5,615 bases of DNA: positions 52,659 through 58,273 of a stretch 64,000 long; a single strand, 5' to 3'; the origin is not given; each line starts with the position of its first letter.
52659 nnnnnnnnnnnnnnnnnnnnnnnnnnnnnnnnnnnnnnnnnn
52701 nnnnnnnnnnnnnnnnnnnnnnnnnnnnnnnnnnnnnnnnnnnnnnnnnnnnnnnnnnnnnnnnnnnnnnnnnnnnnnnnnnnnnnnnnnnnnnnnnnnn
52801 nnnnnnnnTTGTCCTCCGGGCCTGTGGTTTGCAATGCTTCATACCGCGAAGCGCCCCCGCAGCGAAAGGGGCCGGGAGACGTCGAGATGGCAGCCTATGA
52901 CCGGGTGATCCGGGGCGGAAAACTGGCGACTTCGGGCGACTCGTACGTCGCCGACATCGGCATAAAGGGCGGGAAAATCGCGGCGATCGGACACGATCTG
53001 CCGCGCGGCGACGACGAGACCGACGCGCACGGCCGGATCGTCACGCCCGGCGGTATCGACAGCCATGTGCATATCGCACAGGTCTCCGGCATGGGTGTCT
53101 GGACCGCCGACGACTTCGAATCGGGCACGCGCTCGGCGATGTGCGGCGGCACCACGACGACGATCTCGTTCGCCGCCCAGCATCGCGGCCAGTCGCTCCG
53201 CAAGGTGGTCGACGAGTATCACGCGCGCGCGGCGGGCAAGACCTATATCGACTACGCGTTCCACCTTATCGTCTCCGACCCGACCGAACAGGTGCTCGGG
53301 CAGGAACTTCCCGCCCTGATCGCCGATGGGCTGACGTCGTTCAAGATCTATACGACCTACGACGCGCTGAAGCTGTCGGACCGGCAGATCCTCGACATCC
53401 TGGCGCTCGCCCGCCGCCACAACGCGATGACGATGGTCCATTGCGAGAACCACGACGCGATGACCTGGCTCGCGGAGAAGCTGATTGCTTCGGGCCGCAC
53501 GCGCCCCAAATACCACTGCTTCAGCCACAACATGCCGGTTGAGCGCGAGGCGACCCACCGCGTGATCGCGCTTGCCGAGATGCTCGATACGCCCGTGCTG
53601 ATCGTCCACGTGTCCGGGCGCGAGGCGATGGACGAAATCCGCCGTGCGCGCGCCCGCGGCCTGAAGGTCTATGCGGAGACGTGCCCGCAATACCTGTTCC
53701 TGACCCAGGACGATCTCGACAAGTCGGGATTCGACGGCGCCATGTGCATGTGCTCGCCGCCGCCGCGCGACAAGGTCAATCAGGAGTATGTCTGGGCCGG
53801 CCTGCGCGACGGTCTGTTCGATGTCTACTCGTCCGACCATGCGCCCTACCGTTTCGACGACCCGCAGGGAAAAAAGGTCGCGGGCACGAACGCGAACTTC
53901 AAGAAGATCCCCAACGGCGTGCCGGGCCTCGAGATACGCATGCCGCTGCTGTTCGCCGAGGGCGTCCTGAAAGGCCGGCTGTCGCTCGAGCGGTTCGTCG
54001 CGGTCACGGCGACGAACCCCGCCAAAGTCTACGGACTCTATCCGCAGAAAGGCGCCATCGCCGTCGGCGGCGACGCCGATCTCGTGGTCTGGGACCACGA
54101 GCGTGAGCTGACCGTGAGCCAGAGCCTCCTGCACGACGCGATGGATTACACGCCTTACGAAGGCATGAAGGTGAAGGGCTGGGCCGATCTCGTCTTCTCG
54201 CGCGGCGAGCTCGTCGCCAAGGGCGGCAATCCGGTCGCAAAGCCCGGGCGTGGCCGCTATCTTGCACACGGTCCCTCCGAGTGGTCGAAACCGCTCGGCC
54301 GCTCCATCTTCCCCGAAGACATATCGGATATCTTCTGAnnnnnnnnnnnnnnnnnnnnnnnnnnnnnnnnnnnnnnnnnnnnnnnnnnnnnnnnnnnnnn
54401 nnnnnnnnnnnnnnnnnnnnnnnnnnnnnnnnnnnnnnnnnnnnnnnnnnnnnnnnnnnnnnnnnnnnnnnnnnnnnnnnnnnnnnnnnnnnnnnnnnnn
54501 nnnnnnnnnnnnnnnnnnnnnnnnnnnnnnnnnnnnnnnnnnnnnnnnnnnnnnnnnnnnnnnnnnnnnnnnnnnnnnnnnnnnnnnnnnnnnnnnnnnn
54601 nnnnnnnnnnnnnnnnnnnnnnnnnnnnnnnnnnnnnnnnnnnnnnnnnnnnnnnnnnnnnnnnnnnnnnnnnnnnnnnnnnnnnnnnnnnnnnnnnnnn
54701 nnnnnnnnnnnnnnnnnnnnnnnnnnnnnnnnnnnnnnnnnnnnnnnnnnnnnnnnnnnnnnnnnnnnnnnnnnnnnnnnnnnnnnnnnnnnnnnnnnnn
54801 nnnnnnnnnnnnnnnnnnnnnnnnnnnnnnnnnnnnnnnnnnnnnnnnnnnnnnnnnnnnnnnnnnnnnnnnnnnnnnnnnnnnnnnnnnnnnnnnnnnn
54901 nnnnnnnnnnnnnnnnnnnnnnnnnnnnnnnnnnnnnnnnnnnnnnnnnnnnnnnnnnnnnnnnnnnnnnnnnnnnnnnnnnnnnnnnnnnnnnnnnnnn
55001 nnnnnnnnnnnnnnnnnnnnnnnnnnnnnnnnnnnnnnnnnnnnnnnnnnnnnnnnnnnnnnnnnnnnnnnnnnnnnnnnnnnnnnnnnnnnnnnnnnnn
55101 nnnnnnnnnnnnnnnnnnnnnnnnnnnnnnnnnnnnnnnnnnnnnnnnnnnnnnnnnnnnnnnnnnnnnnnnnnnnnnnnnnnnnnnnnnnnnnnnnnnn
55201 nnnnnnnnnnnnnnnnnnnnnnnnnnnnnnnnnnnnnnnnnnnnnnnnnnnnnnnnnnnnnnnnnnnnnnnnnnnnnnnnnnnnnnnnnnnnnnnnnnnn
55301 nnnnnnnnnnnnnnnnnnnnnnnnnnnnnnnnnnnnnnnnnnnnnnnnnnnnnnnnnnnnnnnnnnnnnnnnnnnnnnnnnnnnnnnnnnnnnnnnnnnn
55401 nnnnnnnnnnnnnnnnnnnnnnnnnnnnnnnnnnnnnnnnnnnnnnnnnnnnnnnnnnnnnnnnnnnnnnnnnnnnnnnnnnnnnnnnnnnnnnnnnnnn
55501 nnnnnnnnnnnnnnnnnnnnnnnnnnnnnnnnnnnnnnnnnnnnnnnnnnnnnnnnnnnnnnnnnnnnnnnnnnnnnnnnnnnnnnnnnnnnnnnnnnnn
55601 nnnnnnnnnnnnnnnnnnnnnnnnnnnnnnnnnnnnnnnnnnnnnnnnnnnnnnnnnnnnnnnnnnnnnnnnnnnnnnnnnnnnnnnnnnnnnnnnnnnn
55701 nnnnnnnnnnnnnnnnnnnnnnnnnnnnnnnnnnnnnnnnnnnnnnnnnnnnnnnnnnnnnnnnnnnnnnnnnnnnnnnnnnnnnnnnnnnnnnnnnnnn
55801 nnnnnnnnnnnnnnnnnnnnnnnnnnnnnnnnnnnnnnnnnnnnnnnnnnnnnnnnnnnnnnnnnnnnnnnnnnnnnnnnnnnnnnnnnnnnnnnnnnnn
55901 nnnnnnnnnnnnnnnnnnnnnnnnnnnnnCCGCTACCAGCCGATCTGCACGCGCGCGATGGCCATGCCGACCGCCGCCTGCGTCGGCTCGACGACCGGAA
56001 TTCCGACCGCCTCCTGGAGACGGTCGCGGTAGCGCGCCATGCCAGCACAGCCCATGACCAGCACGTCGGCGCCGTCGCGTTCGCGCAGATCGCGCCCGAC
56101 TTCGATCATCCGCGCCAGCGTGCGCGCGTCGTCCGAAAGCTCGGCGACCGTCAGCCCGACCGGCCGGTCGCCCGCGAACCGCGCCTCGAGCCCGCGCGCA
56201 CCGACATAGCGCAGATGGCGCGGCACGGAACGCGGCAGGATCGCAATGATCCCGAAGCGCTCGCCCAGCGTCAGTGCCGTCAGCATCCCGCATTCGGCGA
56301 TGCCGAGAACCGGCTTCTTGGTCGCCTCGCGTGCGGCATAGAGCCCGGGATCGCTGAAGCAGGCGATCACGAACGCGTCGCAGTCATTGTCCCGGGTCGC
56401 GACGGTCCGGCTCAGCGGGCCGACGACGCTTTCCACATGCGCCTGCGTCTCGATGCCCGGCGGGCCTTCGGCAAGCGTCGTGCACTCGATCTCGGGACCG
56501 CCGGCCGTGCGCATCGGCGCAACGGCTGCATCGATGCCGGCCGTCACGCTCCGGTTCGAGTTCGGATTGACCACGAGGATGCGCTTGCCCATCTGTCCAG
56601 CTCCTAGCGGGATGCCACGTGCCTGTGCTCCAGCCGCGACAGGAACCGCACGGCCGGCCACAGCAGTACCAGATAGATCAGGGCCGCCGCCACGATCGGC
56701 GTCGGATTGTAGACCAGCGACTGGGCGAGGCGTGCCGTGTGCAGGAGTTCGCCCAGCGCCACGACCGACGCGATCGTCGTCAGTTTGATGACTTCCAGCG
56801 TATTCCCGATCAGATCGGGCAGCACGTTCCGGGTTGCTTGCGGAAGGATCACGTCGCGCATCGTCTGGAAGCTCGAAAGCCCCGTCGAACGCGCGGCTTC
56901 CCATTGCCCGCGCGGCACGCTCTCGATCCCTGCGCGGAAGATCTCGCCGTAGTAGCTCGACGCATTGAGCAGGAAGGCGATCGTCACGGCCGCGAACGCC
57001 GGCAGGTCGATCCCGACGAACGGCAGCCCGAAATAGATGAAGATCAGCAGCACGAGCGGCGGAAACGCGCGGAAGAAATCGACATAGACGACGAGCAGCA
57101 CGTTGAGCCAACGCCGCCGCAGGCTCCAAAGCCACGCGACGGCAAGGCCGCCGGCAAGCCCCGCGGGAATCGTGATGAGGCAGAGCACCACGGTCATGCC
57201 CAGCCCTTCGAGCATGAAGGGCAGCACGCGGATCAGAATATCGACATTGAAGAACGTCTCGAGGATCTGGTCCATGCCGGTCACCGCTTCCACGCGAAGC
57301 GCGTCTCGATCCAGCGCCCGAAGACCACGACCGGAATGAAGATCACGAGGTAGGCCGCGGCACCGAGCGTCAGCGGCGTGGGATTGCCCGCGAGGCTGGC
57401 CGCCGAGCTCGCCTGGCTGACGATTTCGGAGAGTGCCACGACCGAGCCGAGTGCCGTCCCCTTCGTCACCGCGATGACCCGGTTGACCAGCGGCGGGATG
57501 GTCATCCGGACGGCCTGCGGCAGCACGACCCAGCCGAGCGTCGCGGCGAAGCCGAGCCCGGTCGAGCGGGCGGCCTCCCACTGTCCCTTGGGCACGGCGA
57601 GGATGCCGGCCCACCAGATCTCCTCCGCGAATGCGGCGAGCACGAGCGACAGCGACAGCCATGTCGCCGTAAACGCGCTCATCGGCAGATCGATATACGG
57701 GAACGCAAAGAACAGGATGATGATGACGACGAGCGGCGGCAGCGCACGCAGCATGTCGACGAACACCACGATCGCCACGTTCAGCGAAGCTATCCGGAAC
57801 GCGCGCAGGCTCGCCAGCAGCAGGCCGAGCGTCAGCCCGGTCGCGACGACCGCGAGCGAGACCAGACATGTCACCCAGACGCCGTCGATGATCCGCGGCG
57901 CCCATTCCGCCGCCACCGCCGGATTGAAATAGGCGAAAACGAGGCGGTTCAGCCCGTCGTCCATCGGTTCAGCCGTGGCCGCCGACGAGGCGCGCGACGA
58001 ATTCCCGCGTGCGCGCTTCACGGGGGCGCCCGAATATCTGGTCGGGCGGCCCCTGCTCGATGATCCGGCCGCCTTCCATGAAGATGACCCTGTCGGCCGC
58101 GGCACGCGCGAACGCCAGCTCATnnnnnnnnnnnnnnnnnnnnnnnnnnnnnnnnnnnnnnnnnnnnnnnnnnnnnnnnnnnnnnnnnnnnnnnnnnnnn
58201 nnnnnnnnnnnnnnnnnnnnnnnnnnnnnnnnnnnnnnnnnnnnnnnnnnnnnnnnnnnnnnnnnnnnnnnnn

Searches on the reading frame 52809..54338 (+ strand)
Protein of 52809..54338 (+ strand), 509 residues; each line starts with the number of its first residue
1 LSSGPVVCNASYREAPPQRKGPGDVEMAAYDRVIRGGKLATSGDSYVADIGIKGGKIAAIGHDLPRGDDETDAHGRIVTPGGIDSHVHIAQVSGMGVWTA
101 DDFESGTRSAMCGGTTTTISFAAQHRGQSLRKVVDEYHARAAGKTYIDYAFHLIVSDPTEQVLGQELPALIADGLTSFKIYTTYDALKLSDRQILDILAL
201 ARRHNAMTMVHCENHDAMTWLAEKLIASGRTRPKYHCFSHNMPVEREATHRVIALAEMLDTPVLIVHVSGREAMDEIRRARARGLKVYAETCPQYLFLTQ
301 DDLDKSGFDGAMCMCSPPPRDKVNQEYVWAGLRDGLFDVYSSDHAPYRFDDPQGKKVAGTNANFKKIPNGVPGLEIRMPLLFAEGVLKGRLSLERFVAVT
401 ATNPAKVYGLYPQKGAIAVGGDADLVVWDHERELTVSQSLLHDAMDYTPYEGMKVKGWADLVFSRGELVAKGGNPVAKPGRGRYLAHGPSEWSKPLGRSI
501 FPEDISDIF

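Call 11: search_protein_families(library=pfam, proteins=[window:52809-54338:+])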
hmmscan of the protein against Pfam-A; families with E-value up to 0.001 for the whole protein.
window:52809-54338:+ (509 aa): 2 families
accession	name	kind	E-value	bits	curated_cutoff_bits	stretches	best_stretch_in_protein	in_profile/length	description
PF01979.26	Amidohydro_1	-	1.6e-28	100.4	25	1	77-469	1-345/345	Amidohydrolase family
PF07969.17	Amidohydro_3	-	2.4e-13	50.8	29.7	2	389-443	405-458/472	Amidohydrolase family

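Call 40: search_protein_families(library=ncbifam, proteins=[window:52809-54338:+])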
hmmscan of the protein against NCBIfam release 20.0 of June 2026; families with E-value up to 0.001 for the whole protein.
window:52809-54338:+ (509 aa): 60 families (the best 25 are shown)
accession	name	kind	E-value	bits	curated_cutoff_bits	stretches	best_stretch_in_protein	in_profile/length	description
NF009941.0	PRK13404.1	subfamily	3.1e-229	761.5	647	1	28-495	2-469/478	dihydropyrimidinase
TIGR02033.1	D-hydantoinase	equivalog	2.1e-165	551.1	393.25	1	33-486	2-453/454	dihydropyrimidinase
TIGR03178.1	allantoinase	equivalog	6.9e-76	255.8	357.85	1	31-485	1-439/441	allantoinase AllB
NF004839.0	PRK06189.1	equivalog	1.2e-71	241.7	631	1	29-485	2-445/451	allantoinase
NF002668.0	PRK02382.1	equivalog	3.7e-69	233.5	452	1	44-486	10-427/436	dihydroorotase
NF058539.1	ergo_uti2_ErtD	equivalog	6.1e-66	223.2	650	1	30-486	2-446/449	hydantoin-5-propionate amidohydrolase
NF006559.0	PRK09060.1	equivalog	4.6e-65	219.6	482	1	28-483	3-434/444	dihydroorotase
NF005960.0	PRK08044.1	equivalog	2e-60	204.8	688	1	30-485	3-448/453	allantoinase AllB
TIGR00857.1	pyrC_multi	subfamily_domain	2.9e-59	201.1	279.05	1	48-471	6-410/412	dihydroorotase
NF058538.1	ergo_util_ErtD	equivalog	2.2e-55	188.3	600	1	33-485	4-444/446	hydantoin-5-propionate amidohydrolase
NF005751.0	PRK07575.1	equivalog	9.6e-54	182.5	529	1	38-485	11-434/440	dihydroorotase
NF003271.0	PRK04250.1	equivalog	1.4e-48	165.6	405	1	34-483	5-401/407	dihydroorotase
NF006837.0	PRK09357.1-2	equivalog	7.6e-45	153.2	575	1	33-471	4-423/428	dihydroorotase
NF006839.0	PRK09357.1-4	equivalog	1.1e-43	149.4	576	1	42-469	14-419/422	dihydroorotase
NF006845.0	PRK09357.2-6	equivalog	4.6e-42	144.2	728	1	41-469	14-424/428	dihydroorotase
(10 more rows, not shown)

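Call 90: search_solved_structures(query=window:52809-54338:+, max_evalue=1e-60)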
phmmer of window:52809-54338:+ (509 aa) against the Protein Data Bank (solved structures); distinct sequences matched with E-value up to 1e-60: 37.
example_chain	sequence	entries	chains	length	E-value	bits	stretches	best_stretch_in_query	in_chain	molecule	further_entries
1nfg_A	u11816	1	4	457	1.9e-123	416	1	31-486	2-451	D-hydantoinase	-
1yny_A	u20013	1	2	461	1.5e-114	386.7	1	33-486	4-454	D-Hydantoinase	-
4kqn_A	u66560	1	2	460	1.5e-114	386.7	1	33-486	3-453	D-hydantoinase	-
4kir_A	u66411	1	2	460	1.7e-114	386.5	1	33-486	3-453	D-hydantoinase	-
3sfw_A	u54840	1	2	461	3.9e-113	382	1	33-487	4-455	Dihydropyrimidinase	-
1k1d_A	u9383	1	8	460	7.6e-113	381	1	32-487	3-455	D-hydantoinase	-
4tqt_A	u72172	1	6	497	1e-101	344.3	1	30-490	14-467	D-hydantoinase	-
3dc8_A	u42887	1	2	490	2.1e-98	333.4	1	32-489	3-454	Dihydropyrimidinase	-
2fty_A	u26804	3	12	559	6e-94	318.7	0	29-299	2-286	dihydropyrimidinase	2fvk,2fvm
1gkp_A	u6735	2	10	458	8.6e-88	298.4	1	33-489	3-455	HYDANTOINASE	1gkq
5ykd_A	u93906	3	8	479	1e-87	298.2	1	33-487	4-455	D-hydantoinase/dihydropyrimidinase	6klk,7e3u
5e5c_A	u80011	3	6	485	1.1e-87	298.1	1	33-487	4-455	D-hydantoinase/dihydropyrimidinase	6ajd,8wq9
4h00_A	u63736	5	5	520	1.4e-77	264.7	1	28-489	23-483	dihydropyrimidinase | Chromosome 8 SCAF14545, whole genome shotgun sequence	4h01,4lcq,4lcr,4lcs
4gz7_A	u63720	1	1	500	3.2e-77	263.5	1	31-489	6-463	dihydropyrimidinase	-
6jv9_A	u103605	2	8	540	1.3e-76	261.5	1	25-489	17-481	Dihydropyrimidinase-related protein 2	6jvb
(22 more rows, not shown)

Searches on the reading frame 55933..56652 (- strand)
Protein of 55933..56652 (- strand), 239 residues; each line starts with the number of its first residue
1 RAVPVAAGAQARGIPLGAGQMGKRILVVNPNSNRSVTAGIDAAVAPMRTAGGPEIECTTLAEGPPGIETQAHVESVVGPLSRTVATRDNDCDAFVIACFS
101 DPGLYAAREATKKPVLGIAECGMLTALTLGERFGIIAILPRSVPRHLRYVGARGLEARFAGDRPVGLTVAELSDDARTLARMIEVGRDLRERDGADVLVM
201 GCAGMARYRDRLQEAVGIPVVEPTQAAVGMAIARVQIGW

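Call 40: search_protein_families(library=ncbifam, proteins=[window:55933-56652:-])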
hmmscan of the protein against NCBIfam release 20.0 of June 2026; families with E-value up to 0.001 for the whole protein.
window:55933-56652:- (239 aa): 2 families
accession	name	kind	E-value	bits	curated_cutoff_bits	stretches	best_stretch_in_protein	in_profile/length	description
NF007788.0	PRK10481.1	equivalog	0.00025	20.9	198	1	178-227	167-216/225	hypothetical protein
NF005679.0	PRK07475.1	subfamily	0.00051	19.5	231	0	173-220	175-223/246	hypothetical protein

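Call 91: search_solved_structures(query=window:55933-56592:-, max_evalue=0.00001)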
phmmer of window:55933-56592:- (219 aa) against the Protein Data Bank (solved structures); distinct sequences matched with E-value up to 0.00001: 5.
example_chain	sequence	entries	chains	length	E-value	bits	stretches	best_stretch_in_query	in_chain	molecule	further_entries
3qvj_A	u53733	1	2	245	7.3e-28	101.2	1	4-218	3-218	Putative hydantoin racemase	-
3qvk_A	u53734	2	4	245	3.7e-25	92.3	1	4-218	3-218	Putative hydantoin racemase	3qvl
5lfd_A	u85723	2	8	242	7.9e-20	74.9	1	4-218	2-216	Allantoin racemase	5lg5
2eq5_A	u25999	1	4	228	2.1e-13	53.9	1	42-212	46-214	228aa long hypothetical hydantoin racemase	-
9qbx_A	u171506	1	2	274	1.5e-09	41.3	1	38-210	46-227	Epimerase opaE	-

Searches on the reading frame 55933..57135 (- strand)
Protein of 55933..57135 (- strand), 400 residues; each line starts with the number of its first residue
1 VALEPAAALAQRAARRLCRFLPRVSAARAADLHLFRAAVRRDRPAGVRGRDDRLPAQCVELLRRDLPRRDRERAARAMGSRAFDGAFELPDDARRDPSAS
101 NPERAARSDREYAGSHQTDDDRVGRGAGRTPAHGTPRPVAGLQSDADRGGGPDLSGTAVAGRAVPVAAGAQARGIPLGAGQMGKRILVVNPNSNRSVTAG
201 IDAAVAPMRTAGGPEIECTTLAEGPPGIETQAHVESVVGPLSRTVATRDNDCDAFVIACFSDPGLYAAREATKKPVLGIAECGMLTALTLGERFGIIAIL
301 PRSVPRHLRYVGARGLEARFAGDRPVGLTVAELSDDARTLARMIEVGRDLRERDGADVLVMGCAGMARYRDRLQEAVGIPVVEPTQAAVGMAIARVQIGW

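Call 11: search_protein_families(library=pfam, proteins=[window:55933-57135:-])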
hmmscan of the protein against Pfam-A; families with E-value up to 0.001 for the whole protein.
window:55933-57135:- (400 aa): 1 family
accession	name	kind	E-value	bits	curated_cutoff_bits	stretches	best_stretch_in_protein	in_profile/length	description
PF01177.27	Asp_Glu_race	-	5.8e-56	190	31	1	186-392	1-211/211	Asp/Glu/Hydantoin racemase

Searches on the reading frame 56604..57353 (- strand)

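Call 40: search_protein_families(library=ncbifam, proteins=[window:56604-57353:-])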
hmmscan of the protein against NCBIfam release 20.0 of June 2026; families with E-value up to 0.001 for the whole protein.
window:56604-57353:- (249 aa): 18 families
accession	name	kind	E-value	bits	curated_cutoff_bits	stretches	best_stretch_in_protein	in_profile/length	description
NF011680.0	PRK15100.1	equivalog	4.9e-40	137.7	300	1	37-242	5-211/222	cystine ABC transporter permease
TIGR03003.1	ectoine_ehuD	equivalog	1.9e-36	126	205.2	1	36-244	2-211/212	ectoine/hydroxyectoine ABC transporter permease subunit EhuD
TIGR03004.1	ectoine_ehuC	equivalog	2.2e-29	102.9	196.95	1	43-244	3-205/214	ectoine/hydroxyectoine ABC transporter permease subunit EhuC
NF007028.0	PRK09494.1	equivalog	5.1e-27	95.1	303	1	35-244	3-215/219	glutamine ABC transporter permease GlnP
TIGR01726.1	HEQRo_perm_3TM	subfamily_domain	1.1e-22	80.4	42.2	1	44-141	2-99/99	ABC transporter permease subunit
NF008337.0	PRK11123.1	equivalog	2.4e-22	79.6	277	2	115-244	99-229/238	arginine ABC transporter permease ArtQ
NF011651.0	PRK15069.1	subfamily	1.7e-21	76.7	306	1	46-247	18-230/237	histidine ABC transporter permease HisM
NF011687.0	PRK15107.1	equivalog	9.4e-21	74.7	318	1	38-244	7-222/224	glutamate/aspartate ABC transporter permease GltK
NF008336.0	PRK11122.1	equivalog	6.1e-18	65.3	248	1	44-232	5-202/222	arginine ABC transporter permease ArtM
NF011714.0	PRK15135.1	subfamily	2.2e-17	63.6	319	1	47-244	9-218/228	histidine ABC transporter permease HisQ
TIGR01097.1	PhnE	equivalog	2.5e-11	43.5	216.7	1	23-178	35-185/252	phosphonate ABC transporter, permease protein PhnE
NF008049.0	PRK10782.1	subfamily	9.9e-07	28.7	212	1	79-233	48-201/217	methionine ABC transporter permease MetI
NF045474.1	Opp2C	equivalog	2.8e-06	27.1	300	1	44-178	32-161/236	nickel transporter permease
TIGR02790.1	nickel_nikC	equivalog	3.2e-06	26.9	358.45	1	45-190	55-192/258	nickel ABC transporter permease subunit NikC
TIGR01581.1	Mo_ABC_porter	hypoth_equivalog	6.9e-06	25.7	210.3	1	69-181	41-164/225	ABC transporter permease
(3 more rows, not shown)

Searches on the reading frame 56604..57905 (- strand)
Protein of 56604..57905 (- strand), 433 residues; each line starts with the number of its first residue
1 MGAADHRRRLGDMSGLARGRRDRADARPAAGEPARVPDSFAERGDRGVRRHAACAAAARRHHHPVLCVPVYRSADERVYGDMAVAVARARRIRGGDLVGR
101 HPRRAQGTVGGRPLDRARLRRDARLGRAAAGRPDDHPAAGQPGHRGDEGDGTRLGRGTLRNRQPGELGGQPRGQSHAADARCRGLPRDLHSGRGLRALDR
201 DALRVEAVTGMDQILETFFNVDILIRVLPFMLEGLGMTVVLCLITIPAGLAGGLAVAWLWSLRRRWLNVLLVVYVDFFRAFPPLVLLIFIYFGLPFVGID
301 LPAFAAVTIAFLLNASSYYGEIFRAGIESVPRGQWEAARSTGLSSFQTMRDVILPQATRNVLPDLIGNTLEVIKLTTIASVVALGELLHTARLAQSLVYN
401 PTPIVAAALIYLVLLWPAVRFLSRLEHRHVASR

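Call 11: search_protein_families(library=pfam, proteins=[window:56604-57905:-])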
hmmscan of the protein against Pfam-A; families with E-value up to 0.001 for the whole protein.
window:56604-57905:- (433 aa): 1 family
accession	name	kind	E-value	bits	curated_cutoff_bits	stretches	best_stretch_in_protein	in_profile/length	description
PF00528.27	BPD_transp_1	-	1.1e-25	90.9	26.4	1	251-428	3-181/184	Binding-protein-dependent transport system inner membrane component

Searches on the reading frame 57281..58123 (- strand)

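Call 11: search_protein_families(library=pfam, proteins=[window:57281-58123:-])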
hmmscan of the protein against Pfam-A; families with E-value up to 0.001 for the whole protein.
window:57281-58123:- (280 aa): 1 family
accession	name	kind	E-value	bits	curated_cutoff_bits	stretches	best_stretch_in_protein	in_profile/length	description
PF00528.27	BPD_transp_1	-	1.5e-15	57.9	26.4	1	96-276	1-182/184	Binding-protein-dependent transport system inner membrane component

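Call 40: search_protein_families(library=ncbifam, proteins=[window:57281-58123:-])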
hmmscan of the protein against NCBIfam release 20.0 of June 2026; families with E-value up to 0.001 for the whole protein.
window:57281-58123:- (280 aa): 12 families
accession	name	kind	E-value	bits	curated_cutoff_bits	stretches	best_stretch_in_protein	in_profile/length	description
TIGR03003.1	ectoine_ehuD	equivalog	6e-31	108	205.2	1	73-275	8-211/212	ectoine/hydroxyectoine ABC transporter permease subunit EhuD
NF011680.0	PRK15100.1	equivalog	2.8e-29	102.6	300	1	73-245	10-182/222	cystine ABC transporter permease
NF007028.0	PRK09494.1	equivalog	9.6e-24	84.4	303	1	69-275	6-215/219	glutamine ABC transporter permease GlnP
NF008337.0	PRK11123.1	equivalog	1.5e-22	80.2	277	2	146-276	99-230/238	arginine ABC transporter permease ArtQ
TIGR03004.1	ectoine_ehuC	equivalog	1.6e-21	77.2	196.95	1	74-276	3-206/214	ectoine/hydroxyectoine ABC transporter permease subunit EhuC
TIGR01726.1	HEQRo_perm_3TM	subfamily_domain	6.9e-17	61.8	42.2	1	76-170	3-97/99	ABC transporter permease subunit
NF011687.0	PRK15107.1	equivalog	4e-14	53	318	1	75-271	13-218/224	glutamate/aspartate ABC transporter permease GltK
NF008336.0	PRK11122.1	equivalog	2.8e-13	50.1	248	1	73-274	3-213/222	arginine ABC transporter permease ArtM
NF011651.0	PRK15069.1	subfamily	2.2e-12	46.9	306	1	79-276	20-228/237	histidine ABC transporter permease HisM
NF011714.0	PRK15135.1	subfamily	2.3e-10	40.7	319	1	76-263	7-205/228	histidine ABC transporter permease HisQ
TIGR01097.1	PhnE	equivalog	3.9e-06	26.5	216.7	1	60-209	41-185/252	phosphonate ABC transporter, permease protein PhnE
NF045474.1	Opp2C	equivalog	0.00067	19.3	300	0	77-137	34-94/236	nickel transporter permease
